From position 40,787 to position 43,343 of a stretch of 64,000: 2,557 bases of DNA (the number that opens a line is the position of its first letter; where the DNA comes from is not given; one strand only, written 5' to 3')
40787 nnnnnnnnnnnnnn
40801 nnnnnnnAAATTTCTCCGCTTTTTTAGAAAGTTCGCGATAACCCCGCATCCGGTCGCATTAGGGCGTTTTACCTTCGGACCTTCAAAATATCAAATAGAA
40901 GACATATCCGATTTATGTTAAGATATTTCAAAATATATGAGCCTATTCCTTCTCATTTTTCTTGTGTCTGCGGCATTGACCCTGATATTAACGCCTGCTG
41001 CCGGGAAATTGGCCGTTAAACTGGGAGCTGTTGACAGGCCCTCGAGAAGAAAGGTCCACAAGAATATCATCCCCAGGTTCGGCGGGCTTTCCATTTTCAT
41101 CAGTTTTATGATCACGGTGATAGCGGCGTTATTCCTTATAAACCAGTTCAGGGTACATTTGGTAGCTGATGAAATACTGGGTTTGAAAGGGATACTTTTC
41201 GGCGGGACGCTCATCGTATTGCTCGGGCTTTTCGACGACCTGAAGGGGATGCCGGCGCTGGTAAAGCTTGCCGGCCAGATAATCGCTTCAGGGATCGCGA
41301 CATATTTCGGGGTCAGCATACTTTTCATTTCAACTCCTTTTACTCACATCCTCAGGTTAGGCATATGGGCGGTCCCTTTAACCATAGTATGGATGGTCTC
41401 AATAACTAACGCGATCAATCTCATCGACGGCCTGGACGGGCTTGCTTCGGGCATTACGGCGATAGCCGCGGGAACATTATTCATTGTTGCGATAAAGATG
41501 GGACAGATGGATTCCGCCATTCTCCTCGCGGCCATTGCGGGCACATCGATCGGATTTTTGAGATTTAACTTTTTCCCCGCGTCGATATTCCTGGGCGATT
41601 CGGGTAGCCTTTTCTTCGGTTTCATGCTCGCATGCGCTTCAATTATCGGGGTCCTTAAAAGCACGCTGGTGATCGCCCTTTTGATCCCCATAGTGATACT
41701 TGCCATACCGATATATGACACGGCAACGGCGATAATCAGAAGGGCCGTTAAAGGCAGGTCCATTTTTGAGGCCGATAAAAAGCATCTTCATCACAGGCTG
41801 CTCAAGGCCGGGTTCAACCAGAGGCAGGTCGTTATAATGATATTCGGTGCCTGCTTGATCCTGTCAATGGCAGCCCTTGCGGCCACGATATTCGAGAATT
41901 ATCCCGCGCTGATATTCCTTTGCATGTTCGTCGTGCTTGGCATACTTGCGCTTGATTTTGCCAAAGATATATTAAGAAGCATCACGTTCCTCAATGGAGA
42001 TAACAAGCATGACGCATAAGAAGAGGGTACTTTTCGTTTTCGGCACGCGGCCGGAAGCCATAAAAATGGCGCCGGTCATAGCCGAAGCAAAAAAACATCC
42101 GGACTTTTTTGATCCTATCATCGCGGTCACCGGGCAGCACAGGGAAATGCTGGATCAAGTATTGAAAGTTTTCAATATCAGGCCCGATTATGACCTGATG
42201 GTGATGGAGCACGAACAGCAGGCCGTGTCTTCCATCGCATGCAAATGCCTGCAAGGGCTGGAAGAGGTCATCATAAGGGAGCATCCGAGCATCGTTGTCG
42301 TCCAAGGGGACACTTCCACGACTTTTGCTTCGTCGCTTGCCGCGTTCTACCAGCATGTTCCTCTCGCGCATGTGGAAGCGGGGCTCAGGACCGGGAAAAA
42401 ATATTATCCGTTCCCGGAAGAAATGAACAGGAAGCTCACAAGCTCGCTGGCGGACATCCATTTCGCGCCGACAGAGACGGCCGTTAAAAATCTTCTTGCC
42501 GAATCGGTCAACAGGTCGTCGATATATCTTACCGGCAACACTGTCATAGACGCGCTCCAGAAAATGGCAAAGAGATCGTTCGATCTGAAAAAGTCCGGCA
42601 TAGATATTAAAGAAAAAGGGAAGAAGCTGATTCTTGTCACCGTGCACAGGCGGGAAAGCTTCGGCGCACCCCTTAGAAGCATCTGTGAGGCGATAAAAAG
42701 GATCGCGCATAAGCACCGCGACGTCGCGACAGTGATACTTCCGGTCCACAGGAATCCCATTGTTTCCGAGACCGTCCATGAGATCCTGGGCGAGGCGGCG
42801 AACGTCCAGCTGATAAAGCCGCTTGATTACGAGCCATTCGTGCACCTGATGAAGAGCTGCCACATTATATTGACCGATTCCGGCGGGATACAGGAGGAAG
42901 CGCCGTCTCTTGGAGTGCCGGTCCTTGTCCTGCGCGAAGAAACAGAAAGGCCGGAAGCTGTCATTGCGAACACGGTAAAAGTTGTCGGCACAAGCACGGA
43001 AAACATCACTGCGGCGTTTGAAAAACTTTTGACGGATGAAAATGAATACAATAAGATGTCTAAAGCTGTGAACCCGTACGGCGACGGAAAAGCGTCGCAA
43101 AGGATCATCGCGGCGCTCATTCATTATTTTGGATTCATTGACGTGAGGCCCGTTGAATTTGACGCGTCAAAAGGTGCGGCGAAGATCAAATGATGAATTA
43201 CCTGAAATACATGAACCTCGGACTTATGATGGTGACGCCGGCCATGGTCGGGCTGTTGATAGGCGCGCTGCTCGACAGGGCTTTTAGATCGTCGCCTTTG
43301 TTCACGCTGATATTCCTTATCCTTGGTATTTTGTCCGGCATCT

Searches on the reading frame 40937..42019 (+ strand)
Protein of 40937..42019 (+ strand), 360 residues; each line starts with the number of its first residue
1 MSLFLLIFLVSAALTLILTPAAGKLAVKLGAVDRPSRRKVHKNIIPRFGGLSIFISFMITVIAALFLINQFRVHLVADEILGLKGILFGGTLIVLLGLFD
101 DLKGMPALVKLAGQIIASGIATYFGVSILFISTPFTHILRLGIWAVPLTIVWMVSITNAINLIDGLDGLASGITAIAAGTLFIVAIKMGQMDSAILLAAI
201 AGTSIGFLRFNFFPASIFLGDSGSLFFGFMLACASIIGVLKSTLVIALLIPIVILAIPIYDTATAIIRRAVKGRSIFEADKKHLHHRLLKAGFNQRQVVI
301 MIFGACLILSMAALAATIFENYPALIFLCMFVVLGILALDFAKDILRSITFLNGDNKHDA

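Call 40: search_protein_families(library=pfam, max_evalue=0.001, proteins=[window:40937-42019:+])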
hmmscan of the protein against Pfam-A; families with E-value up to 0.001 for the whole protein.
window:40937-42019:+ (360 aa): 1 family
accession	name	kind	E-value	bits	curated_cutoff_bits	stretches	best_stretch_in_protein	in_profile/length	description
PF00953.26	Glycos_transf_4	-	2.8e-38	131.9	27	1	85-238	3-159/160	Glycosyl transferase family 4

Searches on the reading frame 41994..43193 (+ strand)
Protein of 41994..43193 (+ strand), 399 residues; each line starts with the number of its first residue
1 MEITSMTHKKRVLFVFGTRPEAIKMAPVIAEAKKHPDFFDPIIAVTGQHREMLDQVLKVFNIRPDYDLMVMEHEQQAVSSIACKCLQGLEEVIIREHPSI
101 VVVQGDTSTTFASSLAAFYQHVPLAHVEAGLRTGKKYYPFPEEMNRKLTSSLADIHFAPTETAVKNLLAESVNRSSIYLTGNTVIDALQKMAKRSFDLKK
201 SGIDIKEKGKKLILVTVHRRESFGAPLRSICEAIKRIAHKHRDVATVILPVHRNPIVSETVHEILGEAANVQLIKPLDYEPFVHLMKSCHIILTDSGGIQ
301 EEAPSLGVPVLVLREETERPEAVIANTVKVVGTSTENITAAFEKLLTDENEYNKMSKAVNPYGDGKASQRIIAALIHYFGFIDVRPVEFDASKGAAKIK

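Call 40: search_protein_families(library=pfam, max_evalue=0.001, proteins=[window:41994-43193:+])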
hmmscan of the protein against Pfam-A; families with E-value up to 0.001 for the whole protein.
window:41994-43193:+ (399 aa): 1 family
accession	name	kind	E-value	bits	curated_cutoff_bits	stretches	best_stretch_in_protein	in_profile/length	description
PF02350.25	Epimerase_2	-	6.2e-118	394.1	30.6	1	34-375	5-346/347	UDP-N-acetylglucosamine 2-epimerase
